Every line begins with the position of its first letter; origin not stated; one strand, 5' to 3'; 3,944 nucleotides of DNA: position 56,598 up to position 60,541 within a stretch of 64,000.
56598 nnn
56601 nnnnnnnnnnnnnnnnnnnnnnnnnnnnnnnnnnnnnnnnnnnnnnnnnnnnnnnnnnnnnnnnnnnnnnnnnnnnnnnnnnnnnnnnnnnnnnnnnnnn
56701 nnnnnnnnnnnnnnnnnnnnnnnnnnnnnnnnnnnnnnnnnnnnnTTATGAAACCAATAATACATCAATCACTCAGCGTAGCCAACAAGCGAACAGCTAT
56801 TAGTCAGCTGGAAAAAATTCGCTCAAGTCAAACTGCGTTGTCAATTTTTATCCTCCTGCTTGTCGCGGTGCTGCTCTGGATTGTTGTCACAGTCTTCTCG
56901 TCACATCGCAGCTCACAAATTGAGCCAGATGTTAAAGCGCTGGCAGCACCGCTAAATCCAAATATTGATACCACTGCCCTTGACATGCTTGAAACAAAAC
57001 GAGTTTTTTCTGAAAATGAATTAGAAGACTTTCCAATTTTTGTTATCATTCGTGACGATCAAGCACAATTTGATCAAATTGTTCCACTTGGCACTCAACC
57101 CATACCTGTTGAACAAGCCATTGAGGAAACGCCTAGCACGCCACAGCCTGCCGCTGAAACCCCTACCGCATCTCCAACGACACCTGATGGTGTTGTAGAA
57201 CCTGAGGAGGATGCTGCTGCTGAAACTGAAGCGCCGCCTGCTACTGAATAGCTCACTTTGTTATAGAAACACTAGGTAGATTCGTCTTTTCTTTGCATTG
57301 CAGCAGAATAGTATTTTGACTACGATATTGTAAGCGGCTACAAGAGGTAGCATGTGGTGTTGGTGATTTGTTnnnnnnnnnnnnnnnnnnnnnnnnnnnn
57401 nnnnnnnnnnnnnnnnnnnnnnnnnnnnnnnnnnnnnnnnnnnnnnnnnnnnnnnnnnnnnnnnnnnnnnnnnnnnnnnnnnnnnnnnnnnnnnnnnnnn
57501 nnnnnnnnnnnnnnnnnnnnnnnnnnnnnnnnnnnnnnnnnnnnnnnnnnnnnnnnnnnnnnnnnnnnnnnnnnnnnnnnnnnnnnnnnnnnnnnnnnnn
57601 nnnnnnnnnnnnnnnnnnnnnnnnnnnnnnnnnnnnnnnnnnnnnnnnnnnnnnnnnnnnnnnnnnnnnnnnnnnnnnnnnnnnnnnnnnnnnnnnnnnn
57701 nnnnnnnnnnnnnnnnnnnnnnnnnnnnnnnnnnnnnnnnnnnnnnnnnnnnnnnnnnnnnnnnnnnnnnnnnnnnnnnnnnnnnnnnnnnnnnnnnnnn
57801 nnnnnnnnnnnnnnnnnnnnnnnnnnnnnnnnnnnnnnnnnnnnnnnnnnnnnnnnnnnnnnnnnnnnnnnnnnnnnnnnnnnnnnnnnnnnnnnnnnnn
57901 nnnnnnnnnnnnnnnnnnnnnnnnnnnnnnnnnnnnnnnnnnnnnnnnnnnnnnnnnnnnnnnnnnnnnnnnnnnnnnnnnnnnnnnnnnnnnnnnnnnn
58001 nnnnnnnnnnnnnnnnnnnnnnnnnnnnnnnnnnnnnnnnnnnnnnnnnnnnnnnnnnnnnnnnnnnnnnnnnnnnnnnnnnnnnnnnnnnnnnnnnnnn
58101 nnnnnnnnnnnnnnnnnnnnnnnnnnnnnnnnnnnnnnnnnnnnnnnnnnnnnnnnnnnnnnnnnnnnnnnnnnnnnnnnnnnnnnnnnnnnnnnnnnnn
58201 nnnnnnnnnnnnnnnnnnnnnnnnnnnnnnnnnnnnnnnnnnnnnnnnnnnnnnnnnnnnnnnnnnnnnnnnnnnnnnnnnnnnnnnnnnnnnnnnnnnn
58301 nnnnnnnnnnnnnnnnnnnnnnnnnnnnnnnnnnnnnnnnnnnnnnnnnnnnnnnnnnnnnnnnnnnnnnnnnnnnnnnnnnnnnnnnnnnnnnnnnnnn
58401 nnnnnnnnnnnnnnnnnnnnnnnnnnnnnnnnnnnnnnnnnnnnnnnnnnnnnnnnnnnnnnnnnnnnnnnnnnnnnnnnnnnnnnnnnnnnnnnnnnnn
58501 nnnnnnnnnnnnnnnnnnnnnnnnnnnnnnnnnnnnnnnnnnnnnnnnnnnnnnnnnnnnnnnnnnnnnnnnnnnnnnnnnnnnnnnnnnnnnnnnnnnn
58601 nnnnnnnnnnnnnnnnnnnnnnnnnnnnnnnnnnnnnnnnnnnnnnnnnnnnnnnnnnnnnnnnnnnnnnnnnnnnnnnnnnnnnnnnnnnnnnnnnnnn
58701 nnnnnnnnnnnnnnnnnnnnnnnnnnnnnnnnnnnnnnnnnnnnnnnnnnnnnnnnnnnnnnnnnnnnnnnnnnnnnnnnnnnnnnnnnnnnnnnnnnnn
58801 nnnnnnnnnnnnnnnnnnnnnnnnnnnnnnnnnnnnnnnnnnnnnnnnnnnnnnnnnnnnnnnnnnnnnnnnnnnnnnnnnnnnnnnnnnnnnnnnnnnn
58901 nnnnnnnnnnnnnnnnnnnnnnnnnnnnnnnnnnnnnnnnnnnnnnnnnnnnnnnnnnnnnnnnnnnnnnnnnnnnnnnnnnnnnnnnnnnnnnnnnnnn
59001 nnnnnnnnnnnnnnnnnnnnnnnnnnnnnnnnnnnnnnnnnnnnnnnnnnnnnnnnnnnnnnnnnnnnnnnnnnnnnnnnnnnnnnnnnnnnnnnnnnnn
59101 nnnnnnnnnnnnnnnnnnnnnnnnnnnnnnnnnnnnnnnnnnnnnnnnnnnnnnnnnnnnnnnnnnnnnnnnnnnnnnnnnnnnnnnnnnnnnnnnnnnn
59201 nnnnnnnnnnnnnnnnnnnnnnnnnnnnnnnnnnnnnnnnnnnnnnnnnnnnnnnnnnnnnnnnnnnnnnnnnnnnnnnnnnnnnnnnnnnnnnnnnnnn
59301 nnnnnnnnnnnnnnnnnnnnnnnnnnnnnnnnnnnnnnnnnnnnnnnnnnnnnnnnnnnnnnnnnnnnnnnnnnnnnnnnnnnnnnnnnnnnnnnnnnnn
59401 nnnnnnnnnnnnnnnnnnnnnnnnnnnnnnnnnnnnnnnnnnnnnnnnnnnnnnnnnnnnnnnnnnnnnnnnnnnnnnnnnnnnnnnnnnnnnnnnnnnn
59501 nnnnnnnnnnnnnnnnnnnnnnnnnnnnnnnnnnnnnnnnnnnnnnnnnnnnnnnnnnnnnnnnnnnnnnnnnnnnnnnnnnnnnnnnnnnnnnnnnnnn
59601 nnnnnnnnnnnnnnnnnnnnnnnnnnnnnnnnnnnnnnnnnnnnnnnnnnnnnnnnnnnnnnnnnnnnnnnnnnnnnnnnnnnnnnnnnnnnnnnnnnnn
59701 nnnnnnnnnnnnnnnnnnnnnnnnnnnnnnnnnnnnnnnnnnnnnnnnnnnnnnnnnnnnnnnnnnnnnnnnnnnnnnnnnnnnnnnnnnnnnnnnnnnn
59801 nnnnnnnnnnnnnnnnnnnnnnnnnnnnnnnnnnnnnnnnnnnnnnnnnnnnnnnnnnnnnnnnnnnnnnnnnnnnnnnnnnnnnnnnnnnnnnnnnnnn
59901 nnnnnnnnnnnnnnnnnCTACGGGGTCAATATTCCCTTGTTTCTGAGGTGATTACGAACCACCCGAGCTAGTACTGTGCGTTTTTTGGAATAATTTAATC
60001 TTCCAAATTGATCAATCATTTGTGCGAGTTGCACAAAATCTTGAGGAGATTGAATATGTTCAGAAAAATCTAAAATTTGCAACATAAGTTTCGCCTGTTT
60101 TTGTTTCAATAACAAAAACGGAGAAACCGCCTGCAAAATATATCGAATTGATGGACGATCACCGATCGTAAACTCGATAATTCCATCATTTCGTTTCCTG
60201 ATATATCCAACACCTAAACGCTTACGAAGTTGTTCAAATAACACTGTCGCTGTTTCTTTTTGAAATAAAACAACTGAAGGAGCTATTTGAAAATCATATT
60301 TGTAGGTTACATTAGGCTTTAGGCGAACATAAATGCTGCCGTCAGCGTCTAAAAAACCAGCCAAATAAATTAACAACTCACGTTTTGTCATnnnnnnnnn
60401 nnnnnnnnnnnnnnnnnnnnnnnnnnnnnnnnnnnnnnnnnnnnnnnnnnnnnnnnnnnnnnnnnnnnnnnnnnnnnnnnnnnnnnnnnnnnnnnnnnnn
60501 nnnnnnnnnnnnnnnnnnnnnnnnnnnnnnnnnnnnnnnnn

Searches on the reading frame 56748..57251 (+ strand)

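Call 14: search_protein_families(library=pfam, proteins=[window:56748-57251:+], max_evalue=0.01)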
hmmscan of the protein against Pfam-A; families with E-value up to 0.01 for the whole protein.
window:56748-57251:+ (167 aa): 0 families

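Call 62: search_protein_families(library=ncbifam, proteins=[window:56748-57251:+], max_evalue=1)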
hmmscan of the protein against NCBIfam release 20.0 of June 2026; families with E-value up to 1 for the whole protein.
window:56748-57251:+ (167 aa): 1 family
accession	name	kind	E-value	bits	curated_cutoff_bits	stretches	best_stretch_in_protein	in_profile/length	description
NF011428.0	PRK14856.1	equivalog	0.034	12.9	639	1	32-90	212-268/438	sodium/proton antiporter NhaA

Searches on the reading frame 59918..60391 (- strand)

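Call 14: search_protein_families(library=pfam, proteins=[window:59918-60391:-], max_evalue=0.01)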
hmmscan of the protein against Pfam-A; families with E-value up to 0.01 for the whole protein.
window:59918-60391:- (157 aa): 1 family
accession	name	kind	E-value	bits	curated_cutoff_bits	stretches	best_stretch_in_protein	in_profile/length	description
PF00961.24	LAGLIDADG_1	-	2.9e-11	44.6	23.1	1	10-101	1-94/102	LAGLIDADG endonuclease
